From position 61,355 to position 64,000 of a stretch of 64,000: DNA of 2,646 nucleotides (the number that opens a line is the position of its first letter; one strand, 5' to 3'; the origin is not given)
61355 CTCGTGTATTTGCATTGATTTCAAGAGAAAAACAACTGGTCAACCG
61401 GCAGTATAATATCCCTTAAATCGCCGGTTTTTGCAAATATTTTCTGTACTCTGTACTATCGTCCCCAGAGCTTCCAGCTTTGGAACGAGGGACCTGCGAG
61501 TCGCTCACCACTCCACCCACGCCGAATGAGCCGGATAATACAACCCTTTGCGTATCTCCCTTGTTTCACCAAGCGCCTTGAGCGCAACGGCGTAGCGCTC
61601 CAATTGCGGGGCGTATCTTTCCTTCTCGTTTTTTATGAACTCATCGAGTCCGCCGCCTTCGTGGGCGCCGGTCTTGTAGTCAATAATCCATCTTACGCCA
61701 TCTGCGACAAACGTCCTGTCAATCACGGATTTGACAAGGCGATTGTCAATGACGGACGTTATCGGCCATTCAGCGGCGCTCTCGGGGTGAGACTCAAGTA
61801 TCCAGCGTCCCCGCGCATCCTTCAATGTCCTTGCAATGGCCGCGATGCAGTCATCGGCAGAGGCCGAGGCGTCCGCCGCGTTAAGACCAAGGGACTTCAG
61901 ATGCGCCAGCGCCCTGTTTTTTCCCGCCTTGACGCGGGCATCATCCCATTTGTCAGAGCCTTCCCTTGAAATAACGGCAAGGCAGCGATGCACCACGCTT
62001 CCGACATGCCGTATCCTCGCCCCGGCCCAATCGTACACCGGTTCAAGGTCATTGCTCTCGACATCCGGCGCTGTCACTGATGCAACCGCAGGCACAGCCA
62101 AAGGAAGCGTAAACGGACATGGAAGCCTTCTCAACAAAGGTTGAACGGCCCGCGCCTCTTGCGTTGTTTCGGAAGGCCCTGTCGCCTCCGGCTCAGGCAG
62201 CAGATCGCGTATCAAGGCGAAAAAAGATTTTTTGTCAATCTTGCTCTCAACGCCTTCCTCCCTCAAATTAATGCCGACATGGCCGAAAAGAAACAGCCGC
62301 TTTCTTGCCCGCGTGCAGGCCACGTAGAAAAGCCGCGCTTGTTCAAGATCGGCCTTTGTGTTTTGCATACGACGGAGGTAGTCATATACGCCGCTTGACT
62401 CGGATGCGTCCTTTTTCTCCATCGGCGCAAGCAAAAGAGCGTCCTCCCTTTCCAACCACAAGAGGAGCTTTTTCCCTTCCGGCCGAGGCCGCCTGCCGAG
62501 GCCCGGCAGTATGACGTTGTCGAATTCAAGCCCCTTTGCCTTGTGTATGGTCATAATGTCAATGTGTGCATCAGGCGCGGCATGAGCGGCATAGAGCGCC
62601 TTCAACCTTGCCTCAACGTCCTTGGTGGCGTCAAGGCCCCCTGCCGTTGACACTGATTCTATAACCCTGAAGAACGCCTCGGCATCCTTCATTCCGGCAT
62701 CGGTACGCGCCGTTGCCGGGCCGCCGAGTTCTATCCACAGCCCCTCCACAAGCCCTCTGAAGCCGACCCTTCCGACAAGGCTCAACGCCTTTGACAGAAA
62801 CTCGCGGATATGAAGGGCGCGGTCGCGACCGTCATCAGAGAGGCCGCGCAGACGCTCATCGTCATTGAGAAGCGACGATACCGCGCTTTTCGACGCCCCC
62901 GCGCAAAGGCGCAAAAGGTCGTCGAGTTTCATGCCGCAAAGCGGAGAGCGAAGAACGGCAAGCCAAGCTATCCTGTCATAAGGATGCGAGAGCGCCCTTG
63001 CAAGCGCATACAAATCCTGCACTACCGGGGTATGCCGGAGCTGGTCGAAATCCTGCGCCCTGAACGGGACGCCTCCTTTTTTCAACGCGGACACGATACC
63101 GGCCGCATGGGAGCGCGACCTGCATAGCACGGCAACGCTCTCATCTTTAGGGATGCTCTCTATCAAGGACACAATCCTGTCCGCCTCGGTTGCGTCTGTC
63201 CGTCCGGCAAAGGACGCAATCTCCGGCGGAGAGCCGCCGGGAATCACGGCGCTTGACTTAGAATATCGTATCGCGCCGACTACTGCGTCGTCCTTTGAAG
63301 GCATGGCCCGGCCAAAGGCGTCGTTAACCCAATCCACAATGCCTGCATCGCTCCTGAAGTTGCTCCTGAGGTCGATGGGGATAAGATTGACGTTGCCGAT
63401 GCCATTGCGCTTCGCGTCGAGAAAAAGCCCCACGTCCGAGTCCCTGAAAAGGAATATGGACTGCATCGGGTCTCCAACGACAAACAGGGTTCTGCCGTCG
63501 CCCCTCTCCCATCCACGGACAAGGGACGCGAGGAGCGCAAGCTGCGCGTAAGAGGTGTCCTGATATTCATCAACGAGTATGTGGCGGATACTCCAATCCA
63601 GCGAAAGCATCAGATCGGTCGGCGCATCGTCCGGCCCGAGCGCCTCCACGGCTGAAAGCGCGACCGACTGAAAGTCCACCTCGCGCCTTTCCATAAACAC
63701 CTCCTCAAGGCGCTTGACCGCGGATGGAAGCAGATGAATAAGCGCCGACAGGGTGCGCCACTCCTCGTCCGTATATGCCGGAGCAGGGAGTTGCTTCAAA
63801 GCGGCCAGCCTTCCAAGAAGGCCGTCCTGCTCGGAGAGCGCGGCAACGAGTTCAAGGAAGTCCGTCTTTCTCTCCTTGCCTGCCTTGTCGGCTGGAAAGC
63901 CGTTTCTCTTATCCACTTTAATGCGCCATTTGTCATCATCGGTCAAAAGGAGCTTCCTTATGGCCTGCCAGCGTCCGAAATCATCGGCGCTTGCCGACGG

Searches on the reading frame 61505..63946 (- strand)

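Call 81: search_protein_families(library=padloc, proteins=[window:61505-63946:-], max_evalue=0.000001)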
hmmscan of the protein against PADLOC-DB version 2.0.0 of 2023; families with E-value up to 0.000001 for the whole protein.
window:61505-63946:- (813 aa): 33 families (the best 25 are shown)
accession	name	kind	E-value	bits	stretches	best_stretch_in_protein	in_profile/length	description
PDLC00117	GajB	-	5.8e-27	92.4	1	74-486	176-539/604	UrvD helicase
PDLC00127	GajB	-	3.1e-23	80.1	1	76-207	161-285/594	UrvD helicase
PDLC03802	RTasHel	-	2.2e-20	71.1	2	86-297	162-341/675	DRT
PDLC00103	GajB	-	2.1e-19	67.9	1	116-483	208-542/612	UrvD helicase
PDLC00122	GajB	-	4.4e-19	66.7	1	122-295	165-312/502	UrvD helicase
PDLC00123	GajB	-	6.3e-19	66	1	121-228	178-278/540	UrvD helicase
PDLC00107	GajB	-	7.7e-19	65.7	2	457-554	475-555/587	UrvD helicase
PDLC00119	GajB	-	4.3e-18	63.6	1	121-208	220-297/565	UrvD helicase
PDLC00129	GajB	-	1.3e-17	61.7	1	120-211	227-309/594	UrvD helicase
PDLC00114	GajB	-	6.2e-17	59.4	1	79-483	178-569/635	UrvD helicase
PDLC00132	GajB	-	1e-15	55.4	1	119-328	214-413/625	UrvD helicase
PDLC00104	GajB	-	4.4e-15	53.4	0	453-553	495-561/574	UrvD helicase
PDLC00130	GajB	-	6.4e-14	49.1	1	85-214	174-293/589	UrvD helicase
PDLC00112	GajB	-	1.6e-13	48.2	0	78-205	170-289/581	UrvD helicase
PDLC00149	GajB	-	3.9e-13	46.7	1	76-230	163-309/577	UrvD helicase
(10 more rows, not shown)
